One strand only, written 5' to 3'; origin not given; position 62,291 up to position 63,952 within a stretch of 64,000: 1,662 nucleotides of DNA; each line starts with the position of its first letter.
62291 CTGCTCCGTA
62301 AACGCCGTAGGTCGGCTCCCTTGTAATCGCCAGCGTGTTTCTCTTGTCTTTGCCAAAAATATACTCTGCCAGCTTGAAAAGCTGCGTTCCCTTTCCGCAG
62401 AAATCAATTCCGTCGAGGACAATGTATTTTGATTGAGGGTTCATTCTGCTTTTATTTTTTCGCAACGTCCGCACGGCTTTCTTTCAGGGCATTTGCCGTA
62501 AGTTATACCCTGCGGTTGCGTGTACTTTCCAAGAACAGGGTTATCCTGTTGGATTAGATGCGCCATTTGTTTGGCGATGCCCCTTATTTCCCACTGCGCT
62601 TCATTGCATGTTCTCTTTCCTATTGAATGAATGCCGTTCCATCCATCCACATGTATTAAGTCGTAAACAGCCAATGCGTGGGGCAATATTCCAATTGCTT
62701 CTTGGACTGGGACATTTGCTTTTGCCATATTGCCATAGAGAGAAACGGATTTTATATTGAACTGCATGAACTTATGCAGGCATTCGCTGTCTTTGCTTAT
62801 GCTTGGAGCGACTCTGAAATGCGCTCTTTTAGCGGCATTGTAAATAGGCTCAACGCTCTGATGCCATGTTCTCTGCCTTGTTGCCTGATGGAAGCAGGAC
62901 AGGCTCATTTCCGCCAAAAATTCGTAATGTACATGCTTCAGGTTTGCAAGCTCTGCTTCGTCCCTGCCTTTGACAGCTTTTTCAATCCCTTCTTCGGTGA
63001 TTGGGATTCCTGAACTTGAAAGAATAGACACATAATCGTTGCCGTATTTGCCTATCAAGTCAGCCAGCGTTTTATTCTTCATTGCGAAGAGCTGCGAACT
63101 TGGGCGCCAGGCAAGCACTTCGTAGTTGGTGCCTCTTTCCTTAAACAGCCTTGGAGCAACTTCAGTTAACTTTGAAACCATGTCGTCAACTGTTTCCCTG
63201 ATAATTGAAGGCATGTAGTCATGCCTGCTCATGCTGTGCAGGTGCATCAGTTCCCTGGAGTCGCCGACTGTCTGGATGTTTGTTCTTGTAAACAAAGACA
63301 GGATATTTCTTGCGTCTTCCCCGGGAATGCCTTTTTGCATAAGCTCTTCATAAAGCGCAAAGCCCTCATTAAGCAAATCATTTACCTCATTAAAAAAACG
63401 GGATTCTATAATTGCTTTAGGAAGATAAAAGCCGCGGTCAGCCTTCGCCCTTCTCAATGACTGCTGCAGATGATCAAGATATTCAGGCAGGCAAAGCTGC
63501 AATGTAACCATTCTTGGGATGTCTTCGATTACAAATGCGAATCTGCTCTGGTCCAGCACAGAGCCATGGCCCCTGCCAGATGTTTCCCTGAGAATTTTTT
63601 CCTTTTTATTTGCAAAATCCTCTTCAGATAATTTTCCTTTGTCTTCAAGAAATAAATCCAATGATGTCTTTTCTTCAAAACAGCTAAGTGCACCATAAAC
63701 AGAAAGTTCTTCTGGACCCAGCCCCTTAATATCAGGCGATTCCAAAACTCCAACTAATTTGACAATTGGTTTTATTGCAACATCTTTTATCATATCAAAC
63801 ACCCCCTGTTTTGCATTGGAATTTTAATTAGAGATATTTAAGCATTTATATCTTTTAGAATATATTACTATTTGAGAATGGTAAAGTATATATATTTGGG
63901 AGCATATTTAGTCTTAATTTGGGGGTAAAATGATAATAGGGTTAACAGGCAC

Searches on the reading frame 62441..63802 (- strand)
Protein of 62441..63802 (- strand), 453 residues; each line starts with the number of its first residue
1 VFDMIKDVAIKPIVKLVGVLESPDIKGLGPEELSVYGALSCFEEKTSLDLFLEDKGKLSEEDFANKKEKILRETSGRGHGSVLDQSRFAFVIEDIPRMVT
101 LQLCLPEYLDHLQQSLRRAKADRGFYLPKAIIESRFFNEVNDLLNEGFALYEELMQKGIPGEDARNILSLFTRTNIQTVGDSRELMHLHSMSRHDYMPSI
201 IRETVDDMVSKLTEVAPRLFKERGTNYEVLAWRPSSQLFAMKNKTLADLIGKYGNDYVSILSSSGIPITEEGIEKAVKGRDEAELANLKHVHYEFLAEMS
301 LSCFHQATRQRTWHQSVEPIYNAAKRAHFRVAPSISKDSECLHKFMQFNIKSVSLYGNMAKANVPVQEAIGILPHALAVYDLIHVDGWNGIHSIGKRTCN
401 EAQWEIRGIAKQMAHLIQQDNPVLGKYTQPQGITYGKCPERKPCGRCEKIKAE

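Call 8: search_protein_families(library=pfam, proteins=[window:62441-63802:-], max_evalue=0.001)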
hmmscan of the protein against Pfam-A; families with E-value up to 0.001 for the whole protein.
window:62441-63802:- (453 aa): 1 family
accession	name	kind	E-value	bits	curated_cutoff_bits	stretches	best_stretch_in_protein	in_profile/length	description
PF02511.20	Thy1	-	3e-42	145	24.8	2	29-217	8-190/191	Thymidylate synthase complementing protein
